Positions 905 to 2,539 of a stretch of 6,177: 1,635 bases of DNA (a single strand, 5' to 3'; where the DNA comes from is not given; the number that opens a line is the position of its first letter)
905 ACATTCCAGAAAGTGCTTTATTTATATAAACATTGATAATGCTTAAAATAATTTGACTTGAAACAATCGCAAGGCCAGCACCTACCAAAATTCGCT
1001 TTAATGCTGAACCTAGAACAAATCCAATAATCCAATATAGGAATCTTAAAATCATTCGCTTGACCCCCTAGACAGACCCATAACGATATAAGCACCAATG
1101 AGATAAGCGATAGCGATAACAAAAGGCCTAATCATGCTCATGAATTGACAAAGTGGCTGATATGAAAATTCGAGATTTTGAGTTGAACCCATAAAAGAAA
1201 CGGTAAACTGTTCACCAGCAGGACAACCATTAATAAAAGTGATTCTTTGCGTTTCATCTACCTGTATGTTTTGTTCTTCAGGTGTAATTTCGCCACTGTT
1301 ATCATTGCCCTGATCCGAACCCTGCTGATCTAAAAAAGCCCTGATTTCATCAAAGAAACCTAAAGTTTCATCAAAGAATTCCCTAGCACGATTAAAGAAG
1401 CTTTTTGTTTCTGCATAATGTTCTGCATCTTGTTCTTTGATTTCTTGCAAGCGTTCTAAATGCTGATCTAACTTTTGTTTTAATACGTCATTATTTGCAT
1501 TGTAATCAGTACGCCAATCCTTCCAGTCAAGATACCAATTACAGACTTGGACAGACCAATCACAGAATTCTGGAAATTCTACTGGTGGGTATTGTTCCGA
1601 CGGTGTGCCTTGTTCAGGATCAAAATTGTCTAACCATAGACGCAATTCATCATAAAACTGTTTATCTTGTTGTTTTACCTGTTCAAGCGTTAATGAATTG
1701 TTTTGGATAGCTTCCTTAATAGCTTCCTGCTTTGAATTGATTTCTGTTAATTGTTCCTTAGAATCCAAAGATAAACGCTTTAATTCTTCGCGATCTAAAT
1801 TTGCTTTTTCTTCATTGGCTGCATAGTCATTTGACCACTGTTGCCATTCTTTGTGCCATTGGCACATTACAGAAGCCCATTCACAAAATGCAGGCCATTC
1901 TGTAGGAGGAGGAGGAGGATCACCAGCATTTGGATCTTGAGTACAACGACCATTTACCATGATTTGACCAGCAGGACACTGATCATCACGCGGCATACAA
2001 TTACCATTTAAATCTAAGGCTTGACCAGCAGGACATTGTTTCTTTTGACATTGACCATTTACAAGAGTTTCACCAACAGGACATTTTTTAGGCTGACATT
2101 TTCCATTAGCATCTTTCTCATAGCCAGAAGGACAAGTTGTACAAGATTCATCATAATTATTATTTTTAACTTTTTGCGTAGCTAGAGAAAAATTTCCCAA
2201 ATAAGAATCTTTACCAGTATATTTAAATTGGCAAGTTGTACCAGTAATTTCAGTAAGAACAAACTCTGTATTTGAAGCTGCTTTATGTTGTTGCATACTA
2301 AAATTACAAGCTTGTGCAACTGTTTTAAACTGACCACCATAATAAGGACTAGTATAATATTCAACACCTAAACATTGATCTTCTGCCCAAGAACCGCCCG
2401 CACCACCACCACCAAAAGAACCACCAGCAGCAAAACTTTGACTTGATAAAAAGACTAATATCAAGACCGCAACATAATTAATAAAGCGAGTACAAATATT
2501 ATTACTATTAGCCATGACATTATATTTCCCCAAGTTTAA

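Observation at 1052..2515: pIII-like adsorption protein with an unusual doubly repetitive architecture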

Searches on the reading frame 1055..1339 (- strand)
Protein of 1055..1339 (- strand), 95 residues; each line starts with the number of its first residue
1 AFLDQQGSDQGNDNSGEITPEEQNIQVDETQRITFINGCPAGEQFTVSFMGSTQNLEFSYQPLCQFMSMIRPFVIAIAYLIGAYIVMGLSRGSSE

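Call 50: search_solved_structures(query=A3, max_evalue=10, show_alignments=2)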
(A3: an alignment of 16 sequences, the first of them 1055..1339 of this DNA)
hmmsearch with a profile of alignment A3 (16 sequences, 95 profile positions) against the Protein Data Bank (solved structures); distinct sequences matched with E-value up to 10: 1.
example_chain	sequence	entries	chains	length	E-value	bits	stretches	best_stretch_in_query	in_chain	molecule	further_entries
8eiz_A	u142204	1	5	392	2.1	11.7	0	10-84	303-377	Squid sensory receptor CRB1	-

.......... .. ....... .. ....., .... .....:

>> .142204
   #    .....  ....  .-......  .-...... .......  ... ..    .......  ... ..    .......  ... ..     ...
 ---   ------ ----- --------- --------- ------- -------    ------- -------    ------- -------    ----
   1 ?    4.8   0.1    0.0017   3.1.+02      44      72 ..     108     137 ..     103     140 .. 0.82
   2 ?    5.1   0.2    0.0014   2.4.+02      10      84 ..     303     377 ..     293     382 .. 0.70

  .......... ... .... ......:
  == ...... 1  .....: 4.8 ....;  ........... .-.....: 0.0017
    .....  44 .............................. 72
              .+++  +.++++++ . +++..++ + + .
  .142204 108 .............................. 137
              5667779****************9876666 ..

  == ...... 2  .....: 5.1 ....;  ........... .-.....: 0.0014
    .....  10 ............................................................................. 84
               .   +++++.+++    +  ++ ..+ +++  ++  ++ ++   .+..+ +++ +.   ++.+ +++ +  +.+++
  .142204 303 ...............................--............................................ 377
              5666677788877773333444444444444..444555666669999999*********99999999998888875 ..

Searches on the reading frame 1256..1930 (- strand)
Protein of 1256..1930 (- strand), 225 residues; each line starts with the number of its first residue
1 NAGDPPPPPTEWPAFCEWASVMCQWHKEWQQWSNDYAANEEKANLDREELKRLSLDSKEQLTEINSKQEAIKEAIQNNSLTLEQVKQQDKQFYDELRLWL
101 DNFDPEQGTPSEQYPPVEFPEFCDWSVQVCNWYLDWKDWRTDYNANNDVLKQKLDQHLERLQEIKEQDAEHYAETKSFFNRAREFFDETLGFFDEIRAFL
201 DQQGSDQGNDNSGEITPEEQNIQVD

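Call 34: search_protein_representatives(alignment_id=A2)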
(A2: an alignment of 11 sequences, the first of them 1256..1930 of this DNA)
Query: 11 sequences, 237 profile positions. Proteins with E-value up to 0.001 (for the whole library): 23; up to 1e-10: 11; up to 1e-30: 4. The best 23 are listed.
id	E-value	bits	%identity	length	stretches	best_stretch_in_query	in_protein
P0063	2.0e-108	378.0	-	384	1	2-233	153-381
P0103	2.9e-99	348.0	-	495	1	2-237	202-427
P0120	8.7e-83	294.1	-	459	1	2-237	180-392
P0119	2.0e-81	289.6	-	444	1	2-232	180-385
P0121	3.8e-23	98.9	-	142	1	73-185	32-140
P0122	1.5e-22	96.9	-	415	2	63-163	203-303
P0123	2.5e-22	96.2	-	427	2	78-169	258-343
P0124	5.0e-18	82.1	-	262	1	2-51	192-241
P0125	5.8e-18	81.9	-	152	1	2-51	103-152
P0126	4.7e-16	75.7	-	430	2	77-174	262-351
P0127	1.7e-15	73.8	-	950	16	117-154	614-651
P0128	3.9e-10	56.3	-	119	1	192-237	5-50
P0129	3.6e-06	43.3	-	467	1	112-222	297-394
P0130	1.0e-05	41.8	-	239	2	9-34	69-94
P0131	1.4e-05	41.3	-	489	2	103-152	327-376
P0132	3.5e-05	40.1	-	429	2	8-36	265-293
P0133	4.3e-05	39.8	-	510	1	105-230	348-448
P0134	8.7e-05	38.8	-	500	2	9-33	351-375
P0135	1.1e-04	38.4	-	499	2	105-154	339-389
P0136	2.6e-04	37.2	-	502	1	110-175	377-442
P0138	3.5e-04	36.8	-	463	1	111-217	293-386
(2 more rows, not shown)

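Call 45: list_cluster_members(proteins=[P0122, P0123, P0126, P0129, P0131, P0132, P0133, P0134, P0135, P0136])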
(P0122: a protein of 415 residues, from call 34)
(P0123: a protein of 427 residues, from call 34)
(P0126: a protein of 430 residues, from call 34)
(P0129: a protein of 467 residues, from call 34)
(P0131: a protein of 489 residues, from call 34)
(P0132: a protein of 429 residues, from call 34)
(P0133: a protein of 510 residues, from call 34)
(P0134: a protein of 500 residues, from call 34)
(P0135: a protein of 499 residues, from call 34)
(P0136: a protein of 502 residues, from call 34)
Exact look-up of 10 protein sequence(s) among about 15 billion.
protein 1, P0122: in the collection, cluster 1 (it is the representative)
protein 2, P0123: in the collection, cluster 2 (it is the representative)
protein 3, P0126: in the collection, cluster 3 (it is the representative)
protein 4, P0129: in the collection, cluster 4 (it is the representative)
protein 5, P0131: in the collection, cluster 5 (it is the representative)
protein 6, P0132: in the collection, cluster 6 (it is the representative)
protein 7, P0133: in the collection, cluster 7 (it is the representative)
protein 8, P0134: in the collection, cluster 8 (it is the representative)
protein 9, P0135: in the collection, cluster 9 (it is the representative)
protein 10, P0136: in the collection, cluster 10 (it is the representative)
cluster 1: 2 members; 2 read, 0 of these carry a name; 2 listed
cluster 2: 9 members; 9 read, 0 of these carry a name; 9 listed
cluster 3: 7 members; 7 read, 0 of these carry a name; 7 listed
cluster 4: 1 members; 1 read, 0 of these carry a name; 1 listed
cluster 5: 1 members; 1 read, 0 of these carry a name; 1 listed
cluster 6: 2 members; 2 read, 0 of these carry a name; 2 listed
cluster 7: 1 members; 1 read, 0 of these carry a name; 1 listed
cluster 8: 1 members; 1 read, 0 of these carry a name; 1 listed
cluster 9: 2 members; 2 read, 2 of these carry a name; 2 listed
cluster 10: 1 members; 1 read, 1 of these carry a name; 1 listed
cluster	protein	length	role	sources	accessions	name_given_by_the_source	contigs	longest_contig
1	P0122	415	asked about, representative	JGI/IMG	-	-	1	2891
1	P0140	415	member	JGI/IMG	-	-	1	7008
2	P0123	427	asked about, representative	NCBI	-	-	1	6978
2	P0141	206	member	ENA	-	-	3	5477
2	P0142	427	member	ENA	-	-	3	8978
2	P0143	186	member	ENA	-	-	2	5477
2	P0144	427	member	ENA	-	-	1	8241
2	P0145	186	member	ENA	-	-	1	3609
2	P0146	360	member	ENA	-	-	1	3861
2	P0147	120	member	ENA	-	-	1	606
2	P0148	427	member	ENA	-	-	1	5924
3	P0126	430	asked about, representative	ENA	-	-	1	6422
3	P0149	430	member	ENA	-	-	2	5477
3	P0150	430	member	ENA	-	-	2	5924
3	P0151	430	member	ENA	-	-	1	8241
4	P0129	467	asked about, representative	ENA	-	-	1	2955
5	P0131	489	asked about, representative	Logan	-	-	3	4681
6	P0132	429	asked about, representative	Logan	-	-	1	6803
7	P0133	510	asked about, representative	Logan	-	-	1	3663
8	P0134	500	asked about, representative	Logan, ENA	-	-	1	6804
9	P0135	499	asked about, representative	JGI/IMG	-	hypothetical protein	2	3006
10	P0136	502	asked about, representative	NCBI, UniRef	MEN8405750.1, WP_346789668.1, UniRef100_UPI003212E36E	hypothetical protein [Acinetobacter seifertii] | hypothetical protein n=1 Tax=Acinetobacter seifertii TaxID=1530123 RepID=UPI003212E36E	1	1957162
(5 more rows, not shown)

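Call 64: find_encoding_contigs(protein=P0123, flank=10000, max_places=2)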
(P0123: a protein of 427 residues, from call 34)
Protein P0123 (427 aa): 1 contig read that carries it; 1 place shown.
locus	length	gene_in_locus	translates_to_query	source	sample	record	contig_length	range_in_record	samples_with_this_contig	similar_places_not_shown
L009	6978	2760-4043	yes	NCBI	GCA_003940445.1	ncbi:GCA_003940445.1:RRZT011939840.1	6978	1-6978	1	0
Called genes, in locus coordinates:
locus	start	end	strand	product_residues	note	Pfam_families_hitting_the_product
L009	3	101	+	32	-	?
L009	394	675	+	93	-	-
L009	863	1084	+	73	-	-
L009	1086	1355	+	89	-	PF05356:Phage_Coat_B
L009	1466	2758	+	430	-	-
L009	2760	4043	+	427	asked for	-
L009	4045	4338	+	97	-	PF10734:DUF2523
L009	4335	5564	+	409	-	PF05707:Zot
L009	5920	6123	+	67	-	-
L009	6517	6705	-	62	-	-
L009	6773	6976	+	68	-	?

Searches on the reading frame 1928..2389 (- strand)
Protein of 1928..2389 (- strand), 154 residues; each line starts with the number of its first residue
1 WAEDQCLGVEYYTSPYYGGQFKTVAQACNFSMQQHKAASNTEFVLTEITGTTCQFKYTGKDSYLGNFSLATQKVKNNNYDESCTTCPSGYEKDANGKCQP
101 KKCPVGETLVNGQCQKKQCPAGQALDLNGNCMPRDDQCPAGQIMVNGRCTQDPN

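Call 82: predict_structure(alignment_id=A4)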
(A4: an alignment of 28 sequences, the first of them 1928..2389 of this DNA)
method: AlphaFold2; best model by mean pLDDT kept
length: 154 residues; sequences in the alignment: 28
mean_pLDDT: 87.2   pTM: 0.58
mean pLDDT of the five models: 87.2, 85.7, 83.2, 82.8, 82.0
residues with pLDDT >= 90: 69; 70-90: 79; 50-70: 4; < 50: 2
segments of 3 or more residues with pLDDT < 50: none
pLDDT, mean of each block of 10 residues (from residue 1): 67 89 94 93 95 95 92 90 83 86 90 90 83 81 82 86
secondary structure, 60 per line:
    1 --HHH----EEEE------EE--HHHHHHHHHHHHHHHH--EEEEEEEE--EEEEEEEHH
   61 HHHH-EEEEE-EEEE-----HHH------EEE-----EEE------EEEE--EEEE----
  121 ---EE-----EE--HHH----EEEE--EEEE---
elements in order: E10-13 H24-39 E42-49 E52-58 H59-64 E66-70 E72-75 E90-92 E98-100 E107-110 E113-116 E142-145 E148-151

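Call 84: fold_search(model_id=the predicted structure, library=pdb)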
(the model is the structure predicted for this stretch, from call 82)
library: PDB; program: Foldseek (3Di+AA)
matches with E <= 10: 583; with E <= 0.001: 0
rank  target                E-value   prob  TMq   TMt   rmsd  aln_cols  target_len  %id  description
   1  9vql_B                1.4e-01  0.08  0.14  0.04  24.0       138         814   18  Cryo-EM structure of the dimeric Elapor1 mutant (released 2025-07-23)
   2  9vql_A                5.6e-01  0.08  0.14  0.04  11.1        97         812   25  Cryo-EM structure of the dimeric Elapor1 mutant (released 2025-07-23)
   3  4o49                  6.0e-01  0.04  0.12  0.05  19.4       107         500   11  Crystal structure of the vaccine antigen Transferrin Binding Protein B (TbpB) mutant Tyr-174-Ala from Actinobacillus ple (released 2015-01-14)
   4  3hk4_A                6.8e-01  0.06  0.15  0.17   9.2        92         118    9  CRYSTAL STRUCTURE OF A PUTATIVE SNOAL-LIKE POLYKETIDE CYCLASE [CARBOHYDRATE PHOSPHATASE] (MLR7391) FROM MESORHIZOBIUM  (released 2009-06-09)
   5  8on5_A                7.6e-01  0.18  0.17  0.14   7.5        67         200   22  Structure of the tail fibre from an extracellular contractile injection system from Photorhabdus bacteria (released 2024-04-10)
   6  9vqm_C                7.6e-01  0.06  0.14  0.04  11.5        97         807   23  Cryo-EM structure of Elapor1WT in tetrameric form (released 2025-07-23)
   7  6cu0_H                8.6e-01  0.14  0.17  0.19   9.5        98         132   21  Crystal structure of 4-1BBL/4-1BB (C121S) complex in P21 space group (released 2018-05-09)
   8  4o4u_C                9.7e-01  0.04  0.12  0.05  18.6        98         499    7  Crystal structure of the vaccine antigen Transferrin Binding Protein B (TbpB) mutant Trp-176-Ala from Haemophilus para (released 2015-01-14)
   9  4o3z                  9.7e-01  0.03  0.12  0.05  19.5       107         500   11  Crystal structure of the vaccine antigen Transferrin Binding Protein B (TbpB) mutant Tyr-95-Ala from Actinobacillus pleu (released 2015-01-14)
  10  3hk4_C                1.0e+00  0.06  0.15  0.18   9.1        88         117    8  CRYSTAL STRUCTURE OF A PUTATIVE SNOAL-LIKE POLYKETIDE CYCLASE [CARBOHYDRATE PHOSPHATASE] (MLR7391) FROM MESORHIZOBIUM  (released 2009-06-09)
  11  4o4u_D                1.0e+00  0.05  0.12  0.05  18.1        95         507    8  Crystal structure of the vaccine antigen Transferrin Binding Protein B (TbpB) mutant Trp-176-Ala from Haemophilus para (released 2015-01-14)
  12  6gap_B                1.1e+00  0.14  0.19  0.15   7.7        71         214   17  Crystal structure of the T3D reovirus sigma1 coiled coil tail and body (released 2018-04-25)
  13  7tvj_B                1.1e+00  0.09  0.12  0.21  10.9        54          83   11  Crystal Structure of Monobody Mb(SHP2PTP_13)/SHP2 PTP Domain Complex (released 2023-02-15)
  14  3nhq_E                1.2e+00  0.04  0.13  0.06  14.1       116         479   11  The dark Pfr structure of the photosensory core module of P. aeruginosa Bacteriophytochrome (released 2011-11-30)
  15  6ojz_D                1.2e+00  0.04  0.12  0.07  11.3       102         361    8  PilT4 from Geobacter metallireducens bound to ADP with partial occupancy: C3ocococ conformation (released 2019-11-20)
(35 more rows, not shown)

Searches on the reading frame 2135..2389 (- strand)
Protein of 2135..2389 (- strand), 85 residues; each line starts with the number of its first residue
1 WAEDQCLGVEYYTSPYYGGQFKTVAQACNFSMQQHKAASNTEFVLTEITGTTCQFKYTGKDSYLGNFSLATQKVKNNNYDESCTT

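Call 72: find_homologous_proteins(query=window:2135-2389:-, max_evalue=0.001)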
Query window:2135-2389:-: no candidate shares three 5-residue words with the query. No homologue found.
